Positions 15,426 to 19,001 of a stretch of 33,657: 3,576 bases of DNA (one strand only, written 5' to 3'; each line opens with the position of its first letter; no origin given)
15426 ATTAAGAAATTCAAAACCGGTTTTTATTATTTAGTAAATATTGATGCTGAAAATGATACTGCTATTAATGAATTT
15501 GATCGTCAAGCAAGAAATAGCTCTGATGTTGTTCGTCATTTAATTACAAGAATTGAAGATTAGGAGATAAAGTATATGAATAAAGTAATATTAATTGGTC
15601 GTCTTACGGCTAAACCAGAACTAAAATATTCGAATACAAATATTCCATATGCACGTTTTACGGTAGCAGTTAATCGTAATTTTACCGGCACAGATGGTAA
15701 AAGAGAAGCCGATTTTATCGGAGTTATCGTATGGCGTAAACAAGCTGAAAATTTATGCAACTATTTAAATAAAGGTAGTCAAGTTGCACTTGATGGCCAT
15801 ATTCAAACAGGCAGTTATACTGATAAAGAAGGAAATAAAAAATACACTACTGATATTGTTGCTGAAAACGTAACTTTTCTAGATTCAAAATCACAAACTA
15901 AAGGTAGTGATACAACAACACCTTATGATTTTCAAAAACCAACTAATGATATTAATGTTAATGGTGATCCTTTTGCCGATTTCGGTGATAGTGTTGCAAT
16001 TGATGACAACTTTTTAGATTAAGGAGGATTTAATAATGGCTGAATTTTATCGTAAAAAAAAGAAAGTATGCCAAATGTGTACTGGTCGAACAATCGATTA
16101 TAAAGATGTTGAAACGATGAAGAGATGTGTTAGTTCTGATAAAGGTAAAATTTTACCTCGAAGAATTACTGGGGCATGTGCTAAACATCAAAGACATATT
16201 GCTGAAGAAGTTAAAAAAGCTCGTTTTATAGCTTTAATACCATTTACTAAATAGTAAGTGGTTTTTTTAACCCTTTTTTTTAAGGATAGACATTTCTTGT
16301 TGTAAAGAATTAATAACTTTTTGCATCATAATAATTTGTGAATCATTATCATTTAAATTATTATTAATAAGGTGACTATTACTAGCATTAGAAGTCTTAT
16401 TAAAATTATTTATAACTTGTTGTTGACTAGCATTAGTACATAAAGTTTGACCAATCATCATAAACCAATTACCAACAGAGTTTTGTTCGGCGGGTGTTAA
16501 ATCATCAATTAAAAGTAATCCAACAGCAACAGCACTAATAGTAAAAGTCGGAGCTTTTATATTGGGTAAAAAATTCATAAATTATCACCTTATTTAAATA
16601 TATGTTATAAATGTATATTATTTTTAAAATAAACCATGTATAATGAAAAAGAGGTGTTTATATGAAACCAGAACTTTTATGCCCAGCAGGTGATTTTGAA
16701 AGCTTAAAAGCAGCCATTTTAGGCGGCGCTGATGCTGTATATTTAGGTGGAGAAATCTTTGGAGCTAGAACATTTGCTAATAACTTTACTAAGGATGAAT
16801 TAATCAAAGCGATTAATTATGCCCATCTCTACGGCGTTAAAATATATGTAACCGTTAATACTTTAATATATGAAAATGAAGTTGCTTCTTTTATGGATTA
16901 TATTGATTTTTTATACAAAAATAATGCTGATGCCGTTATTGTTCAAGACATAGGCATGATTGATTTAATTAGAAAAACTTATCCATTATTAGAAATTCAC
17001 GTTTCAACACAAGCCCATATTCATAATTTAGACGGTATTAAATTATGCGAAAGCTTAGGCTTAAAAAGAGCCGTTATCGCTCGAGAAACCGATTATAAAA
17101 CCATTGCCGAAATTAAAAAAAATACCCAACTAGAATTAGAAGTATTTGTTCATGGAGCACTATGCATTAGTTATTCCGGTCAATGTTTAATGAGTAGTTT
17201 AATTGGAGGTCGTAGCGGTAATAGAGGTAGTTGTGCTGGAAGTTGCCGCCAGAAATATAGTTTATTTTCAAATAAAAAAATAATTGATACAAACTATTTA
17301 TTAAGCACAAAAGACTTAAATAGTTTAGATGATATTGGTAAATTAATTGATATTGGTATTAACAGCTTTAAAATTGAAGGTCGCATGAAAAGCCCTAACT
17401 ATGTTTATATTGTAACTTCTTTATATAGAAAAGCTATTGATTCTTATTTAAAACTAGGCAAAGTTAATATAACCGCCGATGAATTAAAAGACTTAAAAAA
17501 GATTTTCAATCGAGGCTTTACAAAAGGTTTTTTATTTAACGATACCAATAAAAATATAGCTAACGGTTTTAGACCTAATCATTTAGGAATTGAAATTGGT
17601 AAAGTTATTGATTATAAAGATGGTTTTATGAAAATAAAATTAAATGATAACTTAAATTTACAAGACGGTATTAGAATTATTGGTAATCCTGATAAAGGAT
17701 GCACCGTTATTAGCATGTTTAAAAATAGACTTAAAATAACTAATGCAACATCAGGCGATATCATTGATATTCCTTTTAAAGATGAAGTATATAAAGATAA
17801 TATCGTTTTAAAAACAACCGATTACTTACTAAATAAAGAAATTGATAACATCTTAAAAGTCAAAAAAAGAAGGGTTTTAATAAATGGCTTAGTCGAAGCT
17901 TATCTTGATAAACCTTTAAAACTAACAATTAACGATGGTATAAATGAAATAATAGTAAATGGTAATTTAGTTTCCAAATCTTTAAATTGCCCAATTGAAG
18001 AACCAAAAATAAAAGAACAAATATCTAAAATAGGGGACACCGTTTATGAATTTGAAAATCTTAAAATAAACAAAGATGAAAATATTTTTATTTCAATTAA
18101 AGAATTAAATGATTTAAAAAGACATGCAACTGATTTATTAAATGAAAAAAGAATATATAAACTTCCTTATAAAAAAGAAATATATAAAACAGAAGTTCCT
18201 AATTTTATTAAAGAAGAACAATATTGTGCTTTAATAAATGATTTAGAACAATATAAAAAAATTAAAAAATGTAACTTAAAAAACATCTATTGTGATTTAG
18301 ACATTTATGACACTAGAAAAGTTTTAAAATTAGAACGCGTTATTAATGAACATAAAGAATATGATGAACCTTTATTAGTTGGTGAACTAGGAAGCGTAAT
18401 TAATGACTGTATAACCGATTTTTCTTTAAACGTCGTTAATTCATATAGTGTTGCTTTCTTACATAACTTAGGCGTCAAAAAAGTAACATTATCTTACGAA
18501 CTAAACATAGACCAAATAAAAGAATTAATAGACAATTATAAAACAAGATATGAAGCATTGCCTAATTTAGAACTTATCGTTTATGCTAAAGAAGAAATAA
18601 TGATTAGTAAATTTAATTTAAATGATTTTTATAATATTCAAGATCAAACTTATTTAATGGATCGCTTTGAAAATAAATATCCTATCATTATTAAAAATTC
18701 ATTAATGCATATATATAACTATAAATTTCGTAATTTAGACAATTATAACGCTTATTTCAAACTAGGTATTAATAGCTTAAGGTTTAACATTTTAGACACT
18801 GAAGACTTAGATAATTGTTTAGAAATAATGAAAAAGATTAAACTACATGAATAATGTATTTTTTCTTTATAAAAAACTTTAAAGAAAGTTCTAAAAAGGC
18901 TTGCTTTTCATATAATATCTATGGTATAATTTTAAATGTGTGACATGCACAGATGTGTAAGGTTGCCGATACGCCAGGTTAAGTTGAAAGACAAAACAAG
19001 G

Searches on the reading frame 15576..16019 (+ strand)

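Call 68: search_protein_families(library=pfam, proteins=[window:15576-16019:+], max_evalue=0.001)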
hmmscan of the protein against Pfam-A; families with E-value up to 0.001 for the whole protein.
window:15576-16019:+ (148 aa): 1 family
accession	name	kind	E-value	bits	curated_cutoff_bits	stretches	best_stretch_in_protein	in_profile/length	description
PF00436.31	SSB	-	1.3e-34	118.8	26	1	1-102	1-104/104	Single-strand binding protein family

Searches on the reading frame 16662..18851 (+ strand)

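Call 68: search_protein_families(library=pfam, proteins=[window:16662-18851:+], max_evalue=0.001)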
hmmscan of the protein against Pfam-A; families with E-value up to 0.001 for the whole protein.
window:16662-18851:+ (730 aa): 2 families
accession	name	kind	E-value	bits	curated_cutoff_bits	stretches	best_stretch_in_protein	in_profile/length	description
PF01136.24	Peptidase_U32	-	2.9e-90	302.1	22.4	2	76-295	3-231/233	Peptidase family U32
PF12392.13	DUF3656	-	1.5e-18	67.9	22.1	1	382-498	1-109/109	Collagenase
